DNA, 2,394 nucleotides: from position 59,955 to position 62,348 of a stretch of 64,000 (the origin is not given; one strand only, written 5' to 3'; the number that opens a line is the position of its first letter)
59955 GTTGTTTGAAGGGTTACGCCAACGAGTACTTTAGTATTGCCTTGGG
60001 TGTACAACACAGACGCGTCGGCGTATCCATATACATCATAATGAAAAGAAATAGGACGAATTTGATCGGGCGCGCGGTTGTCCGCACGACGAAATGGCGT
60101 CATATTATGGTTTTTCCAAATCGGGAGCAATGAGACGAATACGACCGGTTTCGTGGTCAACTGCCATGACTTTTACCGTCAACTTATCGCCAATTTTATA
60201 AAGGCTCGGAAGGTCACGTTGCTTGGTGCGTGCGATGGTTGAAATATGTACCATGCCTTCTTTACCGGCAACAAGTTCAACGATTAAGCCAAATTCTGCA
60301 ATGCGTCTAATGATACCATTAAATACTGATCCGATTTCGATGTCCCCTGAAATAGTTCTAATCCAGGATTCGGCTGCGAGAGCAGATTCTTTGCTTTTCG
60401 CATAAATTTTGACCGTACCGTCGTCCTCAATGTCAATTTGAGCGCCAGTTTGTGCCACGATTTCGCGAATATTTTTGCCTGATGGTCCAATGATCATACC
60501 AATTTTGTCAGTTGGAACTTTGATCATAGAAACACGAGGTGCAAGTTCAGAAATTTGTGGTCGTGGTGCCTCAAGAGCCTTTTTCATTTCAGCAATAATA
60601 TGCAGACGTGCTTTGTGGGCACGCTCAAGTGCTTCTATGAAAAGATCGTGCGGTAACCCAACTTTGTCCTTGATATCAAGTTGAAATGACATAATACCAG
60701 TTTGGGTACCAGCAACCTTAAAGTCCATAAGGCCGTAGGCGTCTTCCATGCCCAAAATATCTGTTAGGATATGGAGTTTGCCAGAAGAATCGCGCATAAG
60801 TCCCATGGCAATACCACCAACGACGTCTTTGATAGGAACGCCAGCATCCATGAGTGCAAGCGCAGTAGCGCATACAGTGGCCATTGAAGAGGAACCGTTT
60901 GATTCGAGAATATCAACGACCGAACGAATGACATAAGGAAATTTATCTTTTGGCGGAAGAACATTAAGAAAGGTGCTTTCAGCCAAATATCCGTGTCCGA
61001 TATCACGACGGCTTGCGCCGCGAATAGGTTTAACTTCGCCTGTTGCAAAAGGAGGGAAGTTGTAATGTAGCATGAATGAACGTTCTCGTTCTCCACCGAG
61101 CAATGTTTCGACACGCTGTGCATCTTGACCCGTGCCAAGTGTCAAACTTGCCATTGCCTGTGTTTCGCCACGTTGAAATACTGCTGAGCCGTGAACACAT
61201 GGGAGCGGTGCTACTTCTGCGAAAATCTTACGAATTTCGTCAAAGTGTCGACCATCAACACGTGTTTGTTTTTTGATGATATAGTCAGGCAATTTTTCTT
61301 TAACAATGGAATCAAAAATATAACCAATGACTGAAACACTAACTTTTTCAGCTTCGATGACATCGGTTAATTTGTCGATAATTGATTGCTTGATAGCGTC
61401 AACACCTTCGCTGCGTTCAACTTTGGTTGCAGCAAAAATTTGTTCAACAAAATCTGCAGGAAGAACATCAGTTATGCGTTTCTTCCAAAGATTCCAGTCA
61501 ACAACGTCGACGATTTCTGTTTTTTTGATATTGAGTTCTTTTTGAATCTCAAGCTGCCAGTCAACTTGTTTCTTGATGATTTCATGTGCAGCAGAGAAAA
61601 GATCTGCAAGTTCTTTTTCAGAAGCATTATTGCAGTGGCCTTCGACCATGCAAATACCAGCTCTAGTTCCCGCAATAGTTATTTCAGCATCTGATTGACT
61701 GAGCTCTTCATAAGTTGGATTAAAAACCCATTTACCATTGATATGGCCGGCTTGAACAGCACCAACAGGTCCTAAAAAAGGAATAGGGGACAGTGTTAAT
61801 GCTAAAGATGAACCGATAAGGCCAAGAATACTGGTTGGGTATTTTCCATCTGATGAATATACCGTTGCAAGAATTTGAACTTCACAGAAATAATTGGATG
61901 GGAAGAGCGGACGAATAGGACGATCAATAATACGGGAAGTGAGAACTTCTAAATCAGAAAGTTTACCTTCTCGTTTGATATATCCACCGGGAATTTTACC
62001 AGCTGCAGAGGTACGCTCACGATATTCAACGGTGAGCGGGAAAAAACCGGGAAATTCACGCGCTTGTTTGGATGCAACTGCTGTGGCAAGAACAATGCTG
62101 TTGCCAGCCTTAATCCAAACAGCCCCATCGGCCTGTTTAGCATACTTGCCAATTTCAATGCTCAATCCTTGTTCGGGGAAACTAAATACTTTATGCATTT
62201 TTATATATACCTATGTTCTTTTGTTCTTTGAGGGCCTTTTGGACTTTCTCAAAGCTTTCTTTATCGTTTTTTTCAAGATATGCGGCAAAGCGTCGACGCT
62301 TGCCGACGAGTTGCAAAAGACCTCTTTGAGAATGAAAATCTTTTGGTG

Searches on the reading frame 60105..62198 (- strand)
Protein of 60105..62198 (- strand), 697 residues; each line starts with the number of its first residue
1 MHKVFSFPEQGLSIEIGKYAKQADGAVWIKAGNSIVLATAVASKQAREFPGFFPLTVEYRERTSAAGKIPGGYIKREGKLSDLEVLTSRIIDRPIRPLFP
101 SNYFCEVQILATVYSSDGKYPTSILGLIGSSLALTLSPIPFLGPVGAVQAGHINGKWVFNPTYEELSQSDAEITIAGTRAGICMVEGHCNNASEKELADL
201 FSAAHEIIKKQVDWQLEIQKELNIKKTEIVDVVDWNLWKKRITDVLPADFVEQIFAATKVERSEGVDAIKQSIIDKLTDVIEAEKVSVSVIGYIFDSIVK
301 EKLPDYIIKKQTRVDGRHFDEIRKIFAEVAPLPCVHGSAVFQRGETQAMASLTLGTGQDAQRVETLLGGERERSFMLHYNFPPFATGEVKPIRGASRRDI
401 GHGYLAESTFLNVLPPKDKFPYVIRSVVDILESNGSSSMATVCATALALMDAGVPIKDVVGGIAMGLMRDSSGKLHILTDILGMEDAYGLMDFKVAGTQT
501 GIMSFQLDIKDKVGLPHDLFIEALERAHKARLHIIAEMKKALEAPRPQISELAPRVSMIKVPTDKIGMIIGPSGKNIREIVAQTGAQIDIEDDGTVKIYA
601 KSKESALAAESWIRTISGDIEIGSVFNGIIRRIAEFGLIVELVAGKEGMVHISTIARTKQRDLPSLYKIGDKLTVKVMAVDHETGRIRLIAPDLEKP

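Call 70: search_protein_families(library=pfam, proteins=[window:60105-62198:-], max_evalue=0.0001)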
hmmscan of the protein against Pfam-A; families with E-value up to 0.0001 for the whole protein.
window:60105-62198:- (697 aa): 6 families
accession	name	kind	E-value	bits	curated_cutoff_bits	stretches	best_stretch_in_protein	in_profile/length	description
PF01138.27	RNase_PH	-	4.9e-49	166.5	25.5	2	12-140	5-130/130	3' exoribonuclease family, domain 1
PF03725.20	RNase_PH_C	-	1.9e-14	53.8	20.8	1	143-206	1-66/67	3' exoribonuclease family, domain 2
PF00575.29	S1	-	1.5e-13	51.3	22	1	620-689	2-71/74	S1 RNA binding domain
PF00013.35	KH_1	-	6.3e-13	48.7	21.5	1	559-613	4-64/66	KH domain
PF03726.19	PNPase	-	1.9e-09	38.3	24.6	1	241-318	5-81/81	Polyribonucleotide nucleotidyltransferase, RNA binding domain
PF22675.2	KH-I_KHDC4-BBP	-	3.9e-05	23.9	30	1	566-604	8-46/76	KHDC4/BBP-like, KH-domain type I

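Call 79: find_encoding_contigs(protein=window:60105-62198:-, flank=10000, max_places=1)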
Protein window:60105-62198:- (697 aa): 1 contig read that carries it; 1 place shown.
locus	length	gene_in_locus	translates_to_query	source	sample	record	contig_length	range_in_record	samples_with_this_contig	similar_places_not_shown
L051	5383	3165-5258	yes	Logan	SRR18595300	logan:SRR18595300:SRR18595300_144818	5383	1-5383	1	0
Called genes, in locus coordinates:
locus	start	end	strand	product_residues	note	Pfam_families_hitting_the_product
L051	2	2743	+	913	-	?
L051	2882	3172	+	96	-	PF00312:Ribosomal_S15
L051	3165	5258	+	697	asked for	PF01138:RNase_PH, PF03725:RNase_PH_C, PF03726:PNPase, PF01138:RNase_PH, PF00013:KH_1, PF00575:S1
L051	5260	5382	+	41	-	?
